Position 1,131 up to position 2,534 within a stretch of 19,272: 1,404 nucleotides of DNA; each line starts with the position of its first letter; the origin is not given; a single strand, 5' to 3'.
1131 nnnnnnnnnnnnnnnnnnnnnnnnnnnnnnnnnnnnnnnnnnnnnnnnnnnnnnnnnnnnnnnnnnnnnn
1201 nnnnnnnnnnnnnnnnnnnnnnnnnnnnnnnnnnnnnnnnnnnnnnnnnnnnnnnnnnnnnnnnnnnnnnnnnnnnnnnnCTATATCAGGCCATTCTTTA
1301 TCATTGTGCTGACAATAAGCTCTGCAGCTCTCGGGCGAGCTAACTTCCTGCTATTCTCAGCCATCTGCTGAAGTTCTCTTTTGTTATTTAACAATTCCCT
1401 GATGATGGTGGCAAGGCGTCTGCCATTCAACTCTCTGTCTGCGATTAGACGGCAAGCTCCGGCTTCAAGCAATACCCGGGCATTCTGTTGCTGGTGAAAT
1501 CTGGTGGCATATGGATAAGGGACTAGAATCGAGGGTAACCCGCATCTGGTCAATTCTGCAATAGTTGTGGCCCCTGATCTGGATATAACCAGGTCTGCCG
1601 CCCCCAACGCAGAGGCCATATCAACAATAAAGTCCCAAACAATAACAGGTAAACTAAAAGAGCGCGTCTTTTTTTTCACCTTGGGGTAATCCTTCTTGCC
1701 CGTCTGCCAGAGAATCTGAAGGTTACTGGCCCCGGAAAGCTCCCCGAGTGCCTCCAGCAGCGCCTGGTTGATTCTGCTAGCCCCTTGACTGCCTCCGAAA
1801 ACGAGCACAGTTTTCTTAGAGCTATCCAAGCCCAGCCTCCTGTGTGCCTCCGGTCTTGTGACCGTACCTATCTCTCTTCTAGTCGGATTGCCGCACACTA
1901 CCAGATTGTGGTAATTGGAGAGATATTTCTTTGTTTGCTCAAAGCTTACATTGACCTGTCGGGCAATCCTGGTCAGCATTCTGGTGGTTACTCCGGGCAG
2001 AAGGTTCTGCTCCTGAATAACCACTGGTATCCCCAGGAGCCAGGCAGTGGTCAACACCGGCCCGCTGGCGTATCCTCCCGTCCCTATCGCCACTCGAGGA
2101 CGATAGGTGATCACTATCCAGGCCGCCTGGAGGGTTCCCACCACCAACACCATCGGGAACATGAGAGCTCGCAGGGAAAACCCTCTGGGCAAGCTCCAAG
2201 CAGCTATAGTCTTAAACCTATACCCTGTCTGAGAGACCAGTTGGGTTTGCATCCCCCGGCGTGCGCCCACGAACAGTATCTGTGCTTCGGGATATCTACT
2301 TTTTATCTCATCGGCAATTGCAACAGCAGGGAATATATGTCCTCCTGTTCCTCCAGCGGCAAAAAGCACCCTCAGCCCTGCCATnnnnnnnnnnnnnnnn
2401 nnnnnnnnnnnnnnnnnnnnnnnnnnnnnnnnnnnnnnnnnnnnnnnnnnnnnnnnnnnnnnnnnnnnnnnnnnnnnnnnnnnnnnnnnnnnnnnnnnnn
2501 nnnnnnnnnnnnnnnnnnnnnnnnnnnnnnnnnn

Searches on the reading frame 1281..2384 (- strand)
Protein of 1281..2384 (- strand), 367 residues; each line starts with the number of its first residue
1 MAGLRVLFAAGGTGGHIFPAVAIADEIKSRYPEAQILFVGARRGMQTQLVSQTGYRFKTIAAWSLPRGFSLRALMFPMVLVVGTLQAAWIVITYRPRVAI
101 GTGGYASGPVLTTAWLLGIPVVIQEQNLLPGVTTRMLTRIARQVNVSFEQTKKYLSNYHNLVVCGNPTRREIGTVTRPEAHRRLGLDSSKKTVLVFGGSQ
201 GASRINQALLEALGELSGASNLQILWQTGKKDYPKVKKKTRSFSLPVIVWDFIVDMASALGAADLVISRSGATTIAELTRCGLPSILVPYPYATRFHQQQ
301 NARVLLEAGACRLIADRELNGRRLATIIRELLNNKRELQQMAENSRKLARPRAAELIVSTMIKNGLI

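Call 5: find_encoding_contigs(protein=window:1281-2384:-, flank=10000, max_places=6)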
Protein window:1281-2384:- (367 aa): 6 contigs read that carry it; 4 places shown.
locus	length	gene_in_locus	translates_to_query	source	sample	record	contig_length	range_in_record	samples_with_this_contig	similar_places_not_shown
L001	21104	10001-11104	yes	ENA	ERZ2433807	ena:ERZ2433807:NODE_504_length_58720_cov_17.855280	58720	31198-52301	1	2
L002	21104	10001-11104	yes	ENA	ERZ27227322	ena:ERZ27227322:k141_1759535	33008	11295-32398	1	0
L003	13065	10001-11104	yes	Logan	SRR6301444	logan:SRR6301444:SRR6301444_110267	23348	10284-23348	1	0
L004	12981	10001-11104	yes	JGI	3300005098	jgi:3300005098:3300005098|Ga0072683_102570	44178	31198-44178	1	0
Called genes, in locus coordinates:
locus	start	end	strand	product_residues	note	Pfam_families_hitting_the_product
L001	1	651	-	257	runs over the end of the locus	PF01145:Band_7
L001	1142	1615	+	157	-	PF02381:MraZ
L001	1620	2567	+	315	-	PF01795:Methyltransf_5, PF13847:Methyltransf_31 (weak)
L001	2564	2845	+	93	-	PF04999:FtsL, PF04977:DivIC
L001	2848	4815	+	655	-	PF03717:PBP_dimer, PF00905:Transpeptidase, PF03793:PASTA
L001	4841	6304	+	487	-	PF01225:Mur_ligase, PF08245:Mur_ligase_M, PF02875:Mur_ligase_C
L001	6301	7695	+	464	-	PF01225:Mur_ligase, PF08245:Mur_ligase_M, PF02875:Mur_ligase_C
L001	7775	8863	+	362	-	PF10555:MraY_sig1 (weak), PF00953:Glycos_transf_4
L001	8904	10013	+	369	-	PF01098:FTSW_RODA_SPOVE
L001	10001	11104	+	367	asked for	PF03033:Glyco_transf_28, PF04101:Glyco_tran_28_C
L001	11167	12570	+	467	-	PF01225:Mur_ligase, PF08245:Mur_ligase_M, PF02875:Mur_ligase_C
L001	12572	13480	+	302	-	PF01565:FAD_binding_4, PF02873:MurB_C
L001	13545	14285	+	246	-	PF08478:POTRA_1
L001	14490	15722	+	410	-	PF14450:FtsA (weak), PF02491:SHS2_FTSA, PF06723:MreB_Mbl, PF11104:PilM_2 (faint), PF14450:FtsA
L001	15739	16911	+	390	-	PF00091:Tubulin, PF12327:FtsZ_C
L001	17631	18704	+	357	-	PF00155:Aminotran_1_2, PF01041:DegT_DnrJ_EryC1 (weak), PF00266:Aminotran_5 (weak), PF04864:Alliinase_C (weak)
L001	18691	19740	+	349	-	PF00702:Hydrolase, PF13419:HAD_2 (faint)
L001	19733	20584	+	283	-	PF00800:PDT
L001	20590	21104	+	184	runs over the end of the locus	-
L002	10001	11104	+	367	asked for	PF03033:Glyco_transf_28, PF04101:Glyco_tran_28_C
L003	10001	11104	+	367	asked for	PF03033:Glyco_transf_28, PF04101:Glyco_tran_28_C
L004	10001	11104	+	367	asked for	PF03033:Glyco_transf_28, PF04101:Glyco_tran_28_C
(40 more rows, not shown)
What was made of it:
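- On MurC (TIGR01082 equivalog): The order murG-murC-murB is seen in the intact contigs (call 5).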

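Call 14: find_related_loci(query=window:1281-2384:-, collection=genome_contigs, flank=10000)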
Query window:1281-2384:- (367 aa) in genome_contigs; peptide patterns used: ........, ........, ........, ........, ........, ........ (x = any residue, [..] = any of these).
219 stretches matched a pattern; 83 encode a relative of the query (tblastn E <= 1e-3); the best 80 are kept; 80 distinct loci.
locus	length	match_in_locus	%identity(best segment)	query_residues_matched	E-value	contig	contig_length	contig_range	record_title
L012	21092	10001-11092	52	4-367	3e-123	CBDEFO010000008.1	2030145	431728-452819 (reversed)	MAG: Candidatus Latescibacterota bacterium isolate a4066e80-b4ac-45ed-9db6-0889b3e81570 genome assembly, contig: contig_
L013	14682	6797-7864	45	4-363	4e-92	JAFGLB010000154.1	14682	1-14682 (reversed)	MAG: Bacteroidetes bacterium isolate Zod_Metabat.377 k87_8126464, whole genome shotgun sequence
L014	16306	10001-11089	40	4-362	5e-85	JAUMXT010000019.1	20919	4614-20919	MAG: Bacillota bacterium isolate S16M_St_34 NODE_556_length_20919_cov_6.809049, whole genome shotgun sequence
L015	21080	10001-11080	40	4-363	2e-83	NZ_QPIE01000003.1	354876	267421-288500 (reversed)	Chryseobacterium lacus strain YLOS41 YLOS41_contig3, whole genome shotgun sequence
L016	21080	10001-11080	40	4-363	7e-83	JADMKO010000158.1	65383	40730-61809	MAG: Chryseobacterium sp. isolate NTP27 NODE_71_length_65383_cov_5.799473, whole genome shotgun sequence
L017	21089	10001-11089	38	4-362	5e-82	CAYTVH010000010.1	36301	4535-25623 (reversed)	MAG TPA_asm: uncultured Oscillospiraceae bacterium isolate SRP315200_co1_592 genome assembly, contig: NODE_1502_length_3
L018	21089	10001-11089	38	4-362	1e-81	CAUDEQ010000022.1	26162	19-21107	MAG TPA_asm: uncultured Firmicutes bacterium isolate ERR9578205_bin.23_MetaWRAP_v1.3_MAG genome assembly, contig: ERZ185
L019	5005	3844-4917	40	4-363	4e-80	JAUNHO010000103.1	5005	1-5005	MAG: Bergeyella zoohelcum isolate S28M_Sa_38 NODE_4312_length_5005_cov_7.657576, whole genome shotgun sequence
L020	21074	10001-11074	39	5-367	1e-79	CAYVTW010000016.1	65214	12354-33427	MAG TPA_asm: uncultured Ignavibacterium sp. isolate binchicken_co40_69 genome assembly, contig: NODE_408_length_65214_co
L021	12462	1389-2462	40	5-361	1e-78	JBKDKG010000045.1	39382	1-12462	MAG: Flavobacteriia bacterium isolate samp_2119_VAMB_430 samp_2119_1207781, whole genome shotgun sequence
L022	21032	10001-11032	40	16-357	3e-78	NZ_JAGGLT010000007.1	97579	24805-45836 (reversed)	Thermoanaerobacterium butyriciformans strain DSM 101588 Ga0454153_07, whole genome shotgun sequence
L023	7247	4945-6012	39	5-361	3e-78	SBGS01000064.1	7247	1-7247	MAG: Bacteroidetes bacterium isolate M1807 scaffold_1677_1, whole genome shotgun sequence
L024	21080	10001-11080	38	4-364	5e-78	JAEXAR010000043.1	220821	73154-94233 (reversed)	MAG: Bacteroidetes bacterium isolate OH_SFB_39 k127_302920, whole genome shotgun sequence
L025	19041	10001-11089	37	4-362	1e-77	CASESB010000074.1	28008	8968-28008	uncultured Firmicutes bacterium isolate CO.O105.metabat-bins.114 genome assembly, contig: CO.O105.metabat-bins.114.fa_k1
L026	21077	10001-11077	38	4-363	2e-77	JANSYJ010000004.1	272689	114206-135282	MAG: Bacteroidetes bacterium isolate bin.48 k141_866383_length_272689_cov_92.6294, whole genome shotgun sequence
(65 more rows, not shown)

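Call 22: search_protein_families(library=ncbifam, proteins=[L001:11167-12570:+])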
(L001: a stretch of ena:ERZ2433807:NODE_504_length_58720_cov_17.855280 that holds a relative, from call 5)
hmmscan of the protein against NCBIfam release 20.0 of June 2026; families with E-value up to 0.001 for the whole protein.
L001:11167-12570:+ (467 aa): 25 families
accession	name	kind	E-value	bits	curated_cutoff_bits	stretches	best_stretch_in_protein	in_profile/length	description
TIGR01082.1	murC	equivalog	3.9e-162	540.4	335.1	1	17-460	1-448/449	UDP-N-acetylmuramate--L-alanine ligase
NF011171.0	PRK14573.1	equivalog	7.7e-91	305.2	1015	1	15-459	4-443/809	bifunctional UDP-N-acetylmuramate--L-alanine ligase/D-alanine--D-alanine ligase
TIGR01081.1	mpl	equivalog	4.4e-63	213.8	388.7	1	18-368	2-360/448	UDP-N-acetylmuramate:L-alanyl-gamma-D-glutamyl-meso-diaminopimelate ligase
NF053645.1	pMurC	equivalog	1.2e-37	129.8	560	3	263-392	296-424/492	pseudomurein biosynthesis peptide ligase pMurC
TIGR01087.1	murD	equivalog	1.4e-33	116.7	211.95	1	18-350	2-336/441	UDP-N-acetylmuramoyl-L-alanine--D-glutamate ligase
NF001126.0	PRK00139.1-4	equivalog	2.5e-30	105.5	373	1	185-365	196-375/486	UDP-N-acetylmuramoyl-L-alanyl-D-glutamate--2,6-diaminopimelate ligase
NF001124.0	PRK00139.1-2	equivalog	1.8e-29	102.8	476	1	184-451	200-468/500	UDP-N-acetylmuramoyl-L-alanyl-D-glutamate--2,6-diaminopimelate ligase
TIGR01143.1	murF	subfamily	6.2e-27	94.6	288.6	1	73-355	32-321/418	UDP-N-acetylmuramoyl-tripeptide--D-alanyl-D-alanine ligase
TIGR01085.1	murE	subfamily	7.7e-25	87.7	257.3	1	185-452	180-448/472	UDP-N-acetylmuramyl-tripeptide synthetase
NF008896.0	PRK11929.1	equivalog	1.1e-22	79.8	1023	1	184-400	203-427/965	bifunctional UDP-N-acetylmuramoyl-L-alanyl-D-glutamate--2,6-diaminopimelate ligase MurE/UDP-N-acetylmuramoyl-tripeptide--D-alanyl-D-alanine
NF053646.1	pMurD1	equivalog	2.4e-20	72.6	610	2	284-453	281-444/465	pseudomurein biosynthesis peptide ligase pMurD1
TIGR02068.2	cya_phycin_syn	equivalog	1.6e-17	62.8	850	1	185-448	567-847/862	cyanophycin synthetase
NF053648.1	pMurE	equivalog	4.2e-17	62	600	1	183-361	190-357/464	pseudomurein biosynthesis peptide ligase pMurE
NF001123.0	PRK00139.1-1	equivalog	3.4e-16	59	586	1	184-451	198-465/493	UDP-N-acetylmuramoyl-L-alanyl-D-glutamate--2,6-diaminopimelate ligase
NF010628.0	PRK14022.1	equivalog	6.3e-16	58.2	536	1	185-451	203-456/483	UDP-N-acetylmuramoyl-L-alanyl-D-glutamate--L-lysine ligase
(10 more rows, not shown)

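Call 23: search_protein_families(library=pfam, proteins=[L001:11167-12570:+])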
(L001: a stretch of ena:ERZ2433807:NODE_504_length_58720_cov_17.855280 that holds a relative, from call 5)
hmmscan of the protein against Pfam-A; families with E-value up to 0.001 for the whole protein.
L001:11167-12570:+ (467 aa): 4 families
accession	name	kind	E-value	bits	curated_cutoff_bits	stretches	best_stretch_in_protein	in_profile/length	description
PF01225.30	Mur_ligase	-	6.1e-32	110.3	21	1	17-116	1-95/95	Mur ligase family, catalytic domain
PF08245.18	Mur_ligase_M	-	5.1e-29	102.1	24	1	120-298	1-199/200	Mur ligase middle domain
PF02875.26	Mur_ligase_C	-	7e-24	85.5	28.4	1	321-451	1-127/127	Mur ligase, glutamate ligase domain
PF03807.23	F420_oxidored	-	0.00032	21.7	21.6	1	18-82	2-67/94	NADP oxidoreductase coenzyme F420-dependent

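Call 36: find_encoding_contigs(protein=window:1281-2375:-, flank=10000, max_places=4)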
Protein window:1281-2375:- (364 aa): no gene with exactly this product is on record in the collection.

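Call 50: search_solved_structures(query=L001:11167-12570:+, max_evalue=1e-40, show_alignments=1)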
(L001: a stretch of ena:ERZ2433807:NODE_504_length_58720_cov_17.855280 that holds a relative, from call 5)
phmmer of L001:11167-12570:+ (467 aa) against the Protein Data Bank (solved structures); distinct sequences matched with E-value up to 1e-40: 12.
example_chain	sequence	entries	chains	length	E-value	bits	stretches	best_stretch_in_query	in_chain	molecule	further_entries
29zm_A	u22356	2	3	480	4.6e-136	457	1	4-460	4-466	UDP-N-acetylmuramate--L-alanine ligase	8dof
9s8i_A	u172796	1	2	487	4.9e-136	456.9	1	4-460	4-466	UDP-N-acetylmuramate--L-alanine ligase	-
6x9f_A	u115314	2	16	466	1.5e-133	448.7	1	16-460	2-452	UDP-N-acetylmuramate--L-alanine ligase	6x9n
4hv4_A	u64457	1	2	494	2.4e-131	441.5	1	10-459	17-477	UDP-N-acetylmuramate--L-alanine ligase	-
1gqq_A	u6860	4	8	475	1e-125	422.9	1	10-457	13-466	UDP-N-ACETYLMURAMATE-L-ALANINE LIGASE | UDP-N-acetylmuramate--alanine ligase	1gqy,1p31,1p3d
2f00_A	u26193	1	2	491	1.3e-125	422.5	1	10-460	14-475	UDP-N-acetylmuramate--L-alanine ligase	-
6cau_A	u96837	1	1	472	1.1e-124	419.5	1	12-457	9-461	UDP-N-acetylmuramate--L-alanine ligase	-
9ir5_A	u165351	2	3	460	1.3e-99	336.8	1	17-461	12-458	UDP-N-acetylmuramate--L-alanine ligase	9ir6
8egm_A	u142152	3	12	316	1.8e-96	326.5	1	15-321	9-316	UDP-N-acetylmuramate--L-alanine ligase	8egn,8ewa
5vvw_A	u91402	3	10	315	3.8e-96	325.4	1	16-321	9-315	UDP-N-acetylmuramate--L-alanine ligase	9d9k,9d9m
7bva_A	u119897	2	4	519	1.2e-88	300.8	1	14-464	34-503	UDP-N-acetylmuramate--L-alanine ligase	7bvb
1j6u_A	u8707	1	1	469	1.5e-62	214.8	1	16-461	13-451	UDP-N-acetylmuramate-alanine ligase MurC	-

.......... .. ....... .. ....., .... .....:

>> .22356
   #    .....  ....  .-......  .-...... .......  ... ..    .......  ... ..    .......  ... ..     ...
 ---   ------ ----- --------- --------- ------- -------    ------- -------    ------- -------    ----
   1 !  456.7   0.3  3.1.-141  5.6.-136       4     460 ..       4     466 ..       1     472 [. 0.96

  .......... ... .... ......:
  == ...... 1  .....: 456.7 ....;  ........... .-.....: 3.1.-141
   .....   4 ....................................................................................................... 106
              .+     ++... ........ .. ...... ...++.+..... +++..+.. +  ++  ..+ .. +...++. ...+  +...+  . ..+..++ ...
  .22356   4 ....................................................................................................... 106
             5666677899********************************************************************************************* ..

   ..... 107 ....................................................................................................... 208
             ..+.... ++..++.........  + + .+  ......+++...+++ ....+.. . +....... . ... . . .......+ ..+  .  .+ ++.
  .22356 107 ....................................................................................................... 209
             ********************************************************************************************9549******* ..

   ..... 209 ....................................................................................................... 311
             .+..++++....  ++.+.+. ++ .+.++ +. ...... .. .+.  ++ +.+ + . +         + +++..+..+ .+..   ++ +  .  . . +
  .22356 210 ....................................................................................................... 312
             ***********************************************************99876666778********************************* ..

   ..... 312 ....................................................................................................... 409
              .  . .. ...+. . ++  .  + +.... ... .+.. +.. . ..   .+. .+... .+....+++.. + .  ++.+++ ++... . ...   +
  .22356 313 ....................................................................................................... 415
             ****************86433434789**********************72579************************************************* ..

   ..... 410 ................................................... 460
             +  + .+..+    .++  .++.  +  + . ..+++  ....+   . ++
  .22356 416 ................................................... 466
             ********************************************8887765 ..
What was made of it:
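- Closest known: MurC, UDP-N-acetylmuramate--L-alanine ligase. Same: The intact allele scores 540 bits against TIGR01082 and 457 bits against a solved MurC (calls 5, 22, 50).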
